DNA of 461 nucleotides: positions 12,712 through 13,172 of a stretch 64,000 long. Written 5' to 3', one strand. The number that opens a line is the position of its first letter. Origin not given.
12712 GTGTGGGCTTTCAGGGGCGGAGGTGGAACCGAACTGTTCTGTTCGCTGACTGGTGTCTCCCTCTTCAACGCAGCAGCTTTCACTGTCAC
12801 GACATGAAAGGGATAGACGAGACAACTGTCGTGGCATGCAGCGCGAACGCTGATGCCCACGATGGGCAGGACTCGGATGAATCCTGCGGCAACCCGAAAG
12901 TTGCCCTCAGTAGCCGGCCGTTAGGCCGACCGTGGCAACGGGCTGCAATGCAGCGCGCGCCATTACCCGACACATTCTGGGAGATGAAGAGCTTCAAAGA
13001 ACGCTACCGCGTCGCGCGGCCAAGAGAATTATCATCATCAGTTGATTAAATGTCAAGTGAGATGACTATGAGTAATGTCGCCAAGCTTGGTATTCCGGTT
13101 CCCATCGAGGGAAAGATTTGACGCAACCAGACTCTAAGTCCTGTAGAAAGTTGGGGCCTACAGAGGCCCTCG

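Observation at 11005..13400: Retron-like reverse transcriptase translationally coupled to an XRE HTH gene, with a highly structured 0.7-kb upstream region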

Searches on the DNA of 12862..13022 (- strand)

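Call 60: build_rna_model(alignment_id=A6, structure=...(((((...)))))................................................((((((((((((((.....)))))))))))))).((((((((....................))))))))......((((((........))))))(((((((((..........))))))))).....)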
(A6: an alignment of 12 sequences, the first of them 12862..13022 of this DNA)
Model R1 built from alignment A6 (12 sequences, 193 columns); structure: as given.
model positions 163; base pairs 42; branch points 4; effective number of sequences 1.83; information 0.59 bits per position. Calibrated on 0.2 Mb of random sequence (short: E-values are rough).
structure used (alignment columns):
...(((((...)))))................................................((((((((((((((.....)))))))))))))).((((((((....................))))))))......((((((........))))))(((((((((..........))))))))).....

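Call 63: search_with_rna_model(model_id=R1, sources=[window, L001, L002, L003, L004, L005, L006, L007, L008, L009, L010, L011, L012, L013, L014, L015, L016, L017, L018, L019, L020, L021, L022, L023, L024, L025, L026, L027, L028, L029, L030, L031, L032, L033, L034, L035, L036, L037, L038, L039, L040, L041, L042, L043, L044, L045, L046, L047, L048, L049, L050, L051, L052, L053, L054, L055, L056, L057, L058, L059, L060, L061, L062, L063, L064, L065, L066, L067, L068, L069, L070, L071, L072, L073, L074, L075, L076, L077, L078, L079, L080, L081, L082, L083, L084, L085, L086, L087, L088, L089, L090, L091, L092, L093, L094, L095, L096, L097, L098, L099], max_evalue=1)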
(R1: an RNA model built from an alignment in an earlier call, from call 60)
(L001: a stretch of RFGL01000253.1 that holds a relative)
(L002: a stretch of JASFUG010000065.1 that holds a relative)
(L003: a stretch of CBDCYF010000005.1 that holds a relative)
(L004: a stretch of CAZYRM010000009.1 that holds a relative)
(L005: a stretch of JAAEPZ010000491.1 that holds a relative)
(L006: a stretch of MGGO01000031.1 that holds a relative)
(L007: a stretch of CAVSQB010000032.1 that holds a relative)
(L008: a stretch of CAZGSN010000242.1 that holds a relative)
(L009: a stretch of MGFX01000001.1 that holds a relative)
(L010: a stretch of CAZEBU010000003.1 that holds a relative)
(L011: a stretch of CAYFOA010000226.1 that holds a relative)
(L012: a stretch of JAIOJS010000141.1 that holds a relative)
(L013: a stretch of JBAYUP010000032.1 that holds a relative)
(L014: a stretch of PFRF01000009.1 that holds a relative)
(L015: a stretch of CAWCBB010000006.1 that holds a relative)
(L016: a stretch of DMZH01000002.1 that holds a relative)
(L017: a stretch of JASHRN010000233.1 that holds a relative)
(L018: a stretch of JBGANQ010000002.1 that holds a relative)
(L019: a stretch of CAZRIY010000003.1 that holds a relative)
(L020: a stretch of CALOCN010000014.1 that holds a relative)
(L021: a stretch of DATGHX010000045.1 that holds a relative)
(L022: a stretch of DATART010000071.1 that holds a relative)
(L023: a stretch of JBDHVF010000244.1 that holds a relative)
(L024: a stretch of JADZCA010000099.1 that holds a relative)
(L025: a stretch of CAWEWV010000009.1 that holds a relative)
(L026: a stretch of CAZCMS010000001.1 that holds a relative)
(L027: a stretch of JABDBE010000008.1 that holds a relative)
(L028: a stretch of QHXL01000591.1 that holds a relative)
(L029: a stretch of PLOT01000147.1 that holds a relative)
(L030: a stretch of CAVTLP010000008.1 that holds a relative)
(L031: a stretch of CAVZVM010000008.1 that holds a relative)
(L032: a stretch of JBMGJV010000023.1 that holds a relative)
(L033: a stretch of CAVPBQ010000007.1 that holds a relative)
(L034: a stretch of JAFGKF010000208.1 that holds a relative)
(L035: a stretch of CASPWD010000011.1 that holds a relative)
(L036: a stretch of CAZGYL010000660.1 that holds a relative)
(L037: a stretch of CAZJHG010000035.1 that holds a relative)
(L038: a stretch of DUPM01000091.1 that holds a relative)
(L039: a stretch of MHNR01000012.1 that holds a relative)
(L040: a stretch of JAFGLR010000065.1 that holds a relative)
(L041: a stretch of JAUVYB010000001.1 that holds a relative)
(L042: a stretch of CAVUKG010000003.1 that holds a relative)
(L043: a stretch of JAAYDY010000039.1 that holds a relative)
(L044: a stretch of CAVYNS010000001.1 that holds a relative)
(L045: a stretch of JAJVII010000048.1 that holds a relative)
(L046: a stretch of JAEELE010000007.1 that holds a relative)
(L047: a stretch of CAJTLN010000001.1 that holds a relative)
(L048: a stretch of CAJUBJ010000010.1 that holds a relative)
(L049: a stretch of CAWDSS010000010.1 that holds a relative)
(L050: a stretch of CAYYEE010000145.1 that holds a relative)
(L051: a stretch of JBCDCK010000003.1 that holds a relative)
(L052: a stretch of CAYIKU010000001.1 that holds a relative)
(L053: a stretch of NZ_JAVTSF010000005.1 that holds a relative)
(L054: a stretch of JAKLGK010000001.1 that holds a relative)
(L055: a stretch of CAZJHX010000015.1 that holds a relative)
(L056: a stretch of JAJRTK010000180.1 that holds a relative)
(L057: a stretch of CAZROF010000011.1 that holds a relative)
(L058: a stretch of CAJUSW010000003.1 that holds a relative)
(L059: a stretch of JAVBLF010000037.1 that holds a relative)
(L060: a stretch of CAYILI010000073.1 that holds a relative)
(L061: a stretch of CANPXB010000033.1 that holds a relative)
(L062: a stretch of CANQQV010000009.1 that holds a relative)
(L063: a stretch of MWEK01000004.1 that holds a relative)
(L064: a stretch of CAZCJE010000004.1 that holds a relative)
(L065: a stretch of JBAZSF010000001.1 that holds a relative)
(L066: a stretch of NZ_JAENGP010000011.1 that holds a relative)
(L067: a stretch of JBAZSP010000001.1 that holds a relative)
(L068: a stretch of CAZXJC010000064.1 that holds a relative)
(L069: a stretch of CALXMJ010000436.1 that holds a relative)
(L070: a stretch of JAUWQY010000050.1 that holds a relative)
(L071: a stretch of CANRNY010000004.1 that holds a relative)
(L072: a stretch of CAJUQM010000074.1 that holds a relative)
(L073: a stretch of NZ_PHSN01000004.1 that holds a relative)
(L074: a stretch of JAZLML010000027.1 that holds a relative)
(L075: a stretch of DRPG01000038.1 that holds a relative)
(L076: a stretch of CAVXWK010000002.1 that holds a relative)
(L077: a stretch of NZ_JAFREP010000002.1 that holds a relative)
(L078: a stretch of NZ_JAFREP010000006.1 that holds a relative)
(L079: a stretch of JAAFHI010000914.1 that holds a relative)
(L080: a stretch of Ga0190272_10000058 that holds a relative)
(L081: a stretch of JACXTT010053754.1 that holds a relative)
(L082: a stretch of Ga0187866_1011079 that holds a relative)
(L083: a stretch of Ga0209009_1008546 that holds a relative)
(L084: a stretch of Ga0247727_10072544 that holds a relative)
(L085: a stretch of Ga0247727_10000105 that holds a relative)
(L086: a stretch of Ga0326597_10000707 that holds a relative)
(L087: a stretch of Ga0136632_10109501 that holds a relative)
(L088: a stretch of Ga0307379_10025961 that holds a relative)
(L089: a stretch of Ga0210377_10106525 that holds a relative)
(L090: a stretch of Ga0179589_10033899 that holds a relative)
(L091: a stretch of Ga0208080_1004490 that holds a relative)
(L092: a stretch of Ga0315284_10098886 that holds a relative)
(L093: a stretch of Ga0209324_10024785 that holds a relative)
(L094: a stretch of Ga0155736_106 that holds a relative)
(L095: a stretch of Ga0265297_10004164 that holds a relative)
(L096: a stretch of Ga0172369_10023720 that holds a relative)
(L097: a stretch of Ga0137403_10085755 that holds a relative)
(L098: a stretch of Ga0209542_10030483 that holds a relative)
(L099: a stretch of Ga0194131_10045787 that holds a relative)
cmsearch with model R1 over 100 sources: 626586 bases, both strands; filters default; matches with E-value up to 1: 25.
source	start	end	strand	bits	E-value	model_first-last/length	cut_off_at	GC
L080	1520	1688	+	154.5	2.5e-36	1-163/163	no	0.6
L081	1538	1696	+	132.4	8.5e-31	1-163/163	no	0.6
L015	2010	2171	+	130.6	2.4e-30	1-163/163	no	0.6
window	12862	13022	-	129.3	5.1e-30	1-163/163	no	0.62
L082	1442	1600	+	93.7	4.1e-21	1-163/163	no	0.55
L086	1445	1604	+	54.8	2.2e-11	1-163/163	no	0.66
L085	1466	1622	+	49.4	4.7e-10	1-163/163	no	0.63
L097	919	1070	+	47.7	1.2e-09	1-163/163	no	0.53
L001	2036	2179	+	45.1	5.7e-09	1-163/163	no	0.62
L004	1907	2063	+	41.8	3.9e-08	1-163/163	no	0.65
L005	469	640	+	38.1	3.2e-07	1-163/163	no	0.66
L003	1921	2075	+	37.6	4.3e-07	1-163/163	no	0.56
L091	1435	1587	+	31.7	1.2e-05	1-163/163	no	0.61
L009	2091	2231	+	28.4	8.3e-05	1-163/163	no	0.44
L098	316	456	+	28.4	8.3e-05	1-163/163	no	0.44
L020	1992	2127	+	25.7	0.00039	1-163/163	no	0.63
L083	289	449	+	25.4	0.00049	1-163/163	no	0.61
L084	1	126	+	24.8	0.00069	52-163/163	5'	0.63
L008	1864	2051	+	21.2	0.0053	1-163/163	no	0.56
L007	2006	2146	+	19.3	0.016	1-163/163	no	0.55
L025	2111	2297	+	16.4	0.084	1-163/163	no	0.52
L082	1572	1595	-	14.5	0.26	136-159/163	no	0.54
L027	2068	2199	+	12.9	0.62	1-163/163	no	0.55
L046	1684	1753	-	12.8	0.69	22-90/163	no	0.63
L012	1096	1207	+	12.3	0.91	1-163/163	no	0.61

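Call 64: search_with_rna_model(model_id=R1, sources=[L100, L101, L102, L103, L104, L105, L106, L107, L108, L109, L110, L111, L112, L113, L114, L115, L116, L117, L118, L119, L120, L121, L122, L123, L124, L125, L126, L127, L128, L129, L130, L131, L132, L133, L134, L135, L136, L137, L138, L139, L140, L141, L142, L143, L144, L145, L146, L147, L148, L149, L150, L151, L152, L153, L154, L155, L156, L157, L158, L159, L160, L161, L162, L163, L164, L165, L166, L167, L168], max_evalue=1)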
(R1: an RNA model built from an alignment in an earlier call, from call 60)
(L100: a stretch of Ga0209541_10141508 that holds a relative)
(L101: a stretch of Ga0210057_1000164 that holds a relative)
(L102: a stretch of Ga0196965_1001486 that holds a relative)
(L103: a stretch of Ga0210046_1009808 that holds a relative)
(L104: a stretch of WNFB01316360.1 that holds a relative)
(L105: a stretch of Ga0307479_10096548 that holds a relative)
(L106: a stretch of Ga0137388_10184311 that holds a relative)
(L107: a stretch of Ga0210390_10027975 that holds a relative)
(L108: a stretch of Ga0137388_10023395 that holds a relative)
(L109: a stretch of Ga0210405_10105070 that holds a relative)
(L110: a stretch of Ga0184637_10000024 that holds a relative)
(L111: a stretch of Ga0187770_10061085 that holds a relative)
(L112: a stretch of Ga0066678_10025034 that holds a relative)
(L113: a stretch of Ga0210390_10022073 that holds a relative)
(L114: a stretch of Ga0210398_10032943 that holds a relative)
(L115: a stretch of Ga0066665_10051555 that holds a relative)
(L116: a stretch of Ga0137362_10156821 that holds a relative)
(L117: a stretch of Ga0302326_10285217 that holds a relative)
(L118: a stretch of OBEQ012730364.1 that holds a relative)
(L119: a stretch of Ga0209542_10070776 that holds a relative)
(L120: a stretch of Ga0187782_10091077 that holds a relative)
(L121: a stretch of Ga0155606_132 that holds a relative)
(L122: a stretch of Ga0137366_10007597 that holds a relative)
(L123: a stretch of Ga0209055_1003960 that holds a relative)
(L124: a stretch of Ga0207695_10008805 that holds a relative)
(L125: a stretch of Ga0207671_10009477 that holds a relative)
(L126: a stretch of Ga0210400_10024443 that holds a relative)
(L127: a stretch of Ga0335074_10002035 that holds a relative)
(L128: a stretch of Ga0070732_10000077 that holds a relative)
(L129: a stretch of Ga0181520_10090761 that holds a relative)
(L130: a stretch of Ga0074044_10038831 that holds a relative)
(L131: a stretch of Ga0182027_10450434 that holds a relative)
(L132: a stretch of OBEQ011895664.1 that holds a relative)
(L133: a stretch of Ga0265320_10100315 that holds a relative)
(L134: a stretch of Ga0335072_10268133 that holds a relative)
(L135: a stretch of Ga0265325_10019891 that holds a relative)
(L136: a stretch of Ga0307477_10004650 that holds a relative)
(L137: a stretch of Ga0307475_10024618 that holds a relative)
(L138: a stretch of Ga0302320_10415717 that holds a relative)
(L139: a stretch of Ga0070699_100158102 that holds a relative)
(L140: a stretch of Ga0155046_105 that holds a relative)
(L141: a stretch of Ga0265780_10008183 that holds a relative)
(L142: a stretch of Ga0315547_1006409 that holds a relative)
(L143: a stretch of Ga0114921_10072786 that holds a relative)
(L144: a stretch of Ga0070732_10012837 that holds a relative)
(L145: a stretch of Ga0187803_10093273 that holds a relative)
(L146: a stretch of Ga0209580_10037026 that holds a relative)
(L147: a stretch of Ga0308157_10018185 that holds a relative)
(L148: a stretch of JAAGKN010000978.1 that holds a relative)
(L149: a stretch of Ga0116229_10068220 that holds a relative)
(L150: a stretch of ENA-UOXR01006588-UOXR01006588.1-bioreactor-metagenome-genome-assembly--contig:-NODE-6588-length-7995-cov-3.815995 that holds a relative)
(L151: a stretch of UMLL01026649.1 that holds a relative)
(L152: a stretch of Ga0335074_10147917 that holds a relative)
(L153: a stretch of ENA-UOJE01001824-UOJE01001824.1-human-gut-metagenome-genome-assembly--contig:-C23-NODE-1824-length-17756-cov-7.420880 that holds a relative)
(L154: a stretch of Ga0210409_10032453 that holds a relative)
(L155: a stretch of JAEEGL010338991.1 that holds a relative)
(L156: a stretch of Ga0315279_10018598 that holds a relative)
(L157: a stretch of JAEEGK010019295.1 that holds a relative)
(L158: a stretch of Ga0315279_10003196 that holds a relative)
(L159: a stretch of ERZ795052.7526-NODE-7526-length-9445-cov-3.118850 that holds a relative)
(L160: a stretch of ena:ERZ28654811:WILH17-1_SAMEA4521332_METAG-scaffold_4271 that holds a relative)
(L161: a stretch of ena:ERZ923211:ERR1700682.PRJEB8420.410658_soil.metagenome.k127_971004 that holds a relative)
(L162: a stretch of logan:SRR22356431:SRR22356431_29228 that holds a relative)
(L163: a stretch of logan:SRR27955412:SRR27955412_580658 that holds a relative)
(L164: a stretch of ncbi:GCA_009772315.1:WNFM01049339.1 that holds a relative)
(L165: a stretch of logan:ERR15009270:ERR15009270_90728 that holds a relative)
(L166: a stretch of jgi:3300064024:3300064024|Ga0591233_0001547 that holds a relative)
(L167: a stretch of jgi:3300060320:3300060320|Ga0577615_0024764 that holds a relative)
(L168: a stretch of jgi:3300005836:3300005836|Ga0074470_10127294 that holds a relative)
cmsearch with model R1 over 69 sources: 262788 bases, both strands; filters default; matches with E-value up to 1: 16.
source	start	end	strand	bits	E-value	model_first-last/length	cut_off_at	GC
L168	764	926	+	152.5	3.4e-36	1-163/163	no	0.6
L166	995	1158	+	148.1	4.3e-35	1-163/163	no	0.59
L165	988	1153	+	144.4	3.5e-34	1-163/163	no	0.64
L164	2003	2181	+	133.6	1.8e-31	1-163/163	no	0.59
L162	2045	2205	+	130.6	9.8e-31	1-163/163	no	0.63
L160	1203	1365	+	127.5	5.8e-30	1-163/163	no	0.65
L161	1200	1362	+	127.5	5.8e-30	1-163/163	no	0.65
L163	469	634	+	126.3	1.2e-29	1-163/163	no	0.71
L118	1640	1771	+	28.3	3.7e-05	1-163/163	no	0.5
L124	1643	1827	+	20.3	0.0037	1-163/163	no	0.51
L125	1599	1783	+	20.3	0.0037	1-163/163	no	0.51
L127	1611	1797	+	16.4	0.035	1-163/163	no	0.52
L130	1489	1640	+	16.2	0.039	1-163/163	no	0.5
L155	1684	1753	-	12.8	0.29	22-90/163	no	0.63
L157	2899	2968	-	12.8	0.29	22-90/163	no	0.63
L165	1035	1125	-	11.4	0.65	1-163/163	no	0.68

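Call 65: search_with_rna_model(model_id=R1, sources=[window, L160, L162, L163, L164, L165, L166, L168, L080, L081, L015, L082, L086, L085, L097, L001, L004, L005, L003, L091, L009, L020, L083, L008, L007, L118, L124], max_evalue=0.01, make_alignment=true)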
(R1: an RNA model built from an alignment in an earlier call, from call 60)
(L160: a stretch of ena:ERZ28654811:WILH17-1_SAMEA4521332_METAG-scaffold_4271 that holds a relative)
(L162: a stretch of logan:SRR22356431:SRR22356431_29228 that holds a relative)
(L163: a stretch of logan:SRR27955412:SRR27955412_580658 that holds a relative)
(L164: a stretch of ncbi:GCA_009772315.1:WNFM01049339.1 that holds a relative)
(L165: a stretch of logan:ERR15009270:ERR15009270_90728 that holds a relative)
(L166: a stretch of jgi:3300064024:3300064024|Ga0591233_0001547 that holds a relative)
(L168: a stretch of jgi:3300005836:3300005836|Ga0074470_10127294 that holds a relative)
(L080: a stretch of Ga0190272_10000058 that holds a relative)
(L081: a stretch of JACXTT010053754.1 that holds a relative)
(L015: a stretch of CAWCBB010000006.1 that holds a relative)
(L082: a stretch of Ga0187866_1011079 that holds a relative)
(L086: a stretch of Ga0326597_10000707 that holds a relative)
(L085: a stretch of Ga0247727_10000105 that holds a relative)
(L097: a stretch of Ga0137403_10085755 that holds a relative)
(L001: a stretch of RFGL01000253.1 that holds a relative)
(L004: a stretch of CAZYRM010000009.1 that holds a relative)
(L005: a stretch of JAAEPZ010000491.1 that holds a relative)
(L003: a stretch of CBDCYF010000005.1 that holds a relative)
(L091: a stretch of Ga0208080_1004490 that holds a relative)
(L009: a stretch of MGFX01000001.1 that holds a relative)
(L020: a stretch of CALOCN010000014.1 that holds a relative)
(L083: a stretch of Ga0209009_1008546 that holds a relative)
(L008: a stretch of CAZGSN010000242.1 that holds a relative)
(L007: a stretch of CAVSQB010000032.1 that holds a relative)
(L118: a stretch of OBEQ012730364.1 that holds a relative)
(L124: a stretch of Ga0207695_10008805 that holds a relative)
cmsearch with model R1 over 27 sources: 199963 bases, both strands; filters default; matches with E-value up to 0.01: 27.
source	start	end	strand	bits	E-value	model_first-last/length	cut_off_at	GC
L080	1520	1688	+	154.5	8.1e-37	1-163/163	no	0.6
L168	764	926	+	152.5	2.6e-36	1-163/163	no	0.6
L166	995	1158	+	148.1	3.2e-35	1-163/163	no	0.59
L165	988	1153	+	144.4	2.7e-34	1-163/163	no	0.64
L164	2003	2181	+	133.6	1.4e-31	1-163/163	no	0.59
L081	1538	1696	+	132.4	2.7e-31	1-163/163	no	0.6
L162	2045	2205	+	130.6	7.4e-31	1-163/163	no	0.63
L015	2010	2171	+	130.6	7.6e-31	1-163/163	no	0.6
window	12862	13022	-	129.3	1.6e-30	1-163/163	no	0.62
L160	1203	1365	+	127.5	4.4e-30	1-163/163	no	0.65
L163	469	634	+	126.3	9e-30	1-163/163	no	0.71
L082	1442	1600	+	93.7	1.3e-21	1-163/163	no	0.55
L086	1445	1604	+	54.8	7e-12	1-163/163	no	0.66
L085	1466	1622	+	49.4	1.5e-10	1-163/163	no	0.63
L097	919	1070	+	47.7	4e-10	1-163/163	no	0.53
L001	2036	2179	+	45.1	1.8e-09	1-163/163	no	0.62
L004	1907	2063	+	41.8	1.2e-08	1-163/163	no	0.65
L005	469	640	+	38.1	1e-07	1-163/163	no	0.66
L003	1921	2075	+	37.6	1.4e-07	1-163/163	no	0.56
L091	1435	1587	+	31.7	3.9e-06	1-163/163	no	0.61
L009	2091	2231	+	28.4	2.6e-05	1-163/163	no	0.44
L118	1640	1771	+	28.3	2.8e-05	1-163/163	no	0.5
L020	1992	2127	+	25.7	0.00012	1-163/163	no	0.63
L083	289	449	+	25.4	0.00016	1-163/163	no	0.61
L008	1864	2051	+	21.2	0.0017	1-163/163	no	0.56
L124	1643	1827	+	20.3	0.0028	1-163/163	no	0.51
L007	2006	2146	+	19.3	0.0052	1-163/163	no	0.55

Alignment A7: 27 matches aligned to the model, 314 columns, each read 5' to 3' on its own strand. Consensus structure (alignment columns), stored with it:
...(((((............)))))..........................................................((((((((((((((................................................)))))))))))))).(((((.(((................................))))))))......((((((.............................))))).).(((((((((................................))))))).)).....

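Call 88: search_with_rna_model(model_id=R1, sources=[L169, L170], max_evalue=10, filters=off)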
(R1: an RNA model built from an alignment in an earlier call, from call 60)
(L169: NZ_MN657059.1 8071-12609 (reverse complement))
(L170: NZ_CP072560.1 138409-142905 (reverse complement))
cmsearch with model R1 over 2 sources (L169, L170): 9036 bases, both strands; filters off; matches with E-value up to 10: 26.
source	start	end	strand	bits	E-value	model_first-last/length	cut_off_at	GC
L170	864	1013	+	9.8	0.054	1-163/163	no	0.55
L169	700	746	-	6.1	0.47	44-90/163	no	0.38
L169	694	731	+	4.6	1.1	53-90/163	no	0.37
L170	3970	4001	+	4.1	1.4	1-163/163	no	0.69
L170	3141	3158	+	4.1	1.5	116-135/163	no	0.78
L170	591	635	+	4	1.6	92-135/163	no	0.8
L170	3921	3965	+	4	1.6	92-135/163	no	0.8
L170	3141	3160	-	3.9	1.6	138-157/163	no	0.7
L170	981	1089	-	3.6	1.9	1-163/163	no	0.7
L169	629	679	+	3.4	2.2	39-90/163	no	0.35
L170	1179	1192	-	2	5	120-133/163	no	0.64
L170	1037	1137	+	1.8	5.4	1-163/163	no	0.61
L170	3620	3628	-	1.5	6.5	6-14/163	no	0.78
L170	15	28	+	1.5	6.6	95-108/163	no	0.86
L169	2823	2854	+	1.4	6.9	59-90/163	no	0.28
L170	13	35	-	1.4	7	113-135/163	no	0.78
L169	2952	3028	+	1.3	7.4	1-163/163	no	0.35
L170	3752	3767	-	1.2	7.7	93-110/163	no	0.88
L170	643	655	+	1.2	7.9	4-16/163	no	0.85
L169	338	370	-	1.1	8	59-90/163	no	0.36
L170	3794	3809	+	1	8.8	94-109/163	no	0.69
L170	1178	1193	+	1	8.9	94-109/163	no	0.56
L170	3749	3767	+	0.9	9.1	115-135/163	no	0.79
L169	2823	2854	-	0.9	9.3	59-90/163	no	0.28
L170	442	462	-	0.9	9.4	65-84/163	no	0.86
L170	932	949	-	0.8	9.9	93-110/163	no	0.61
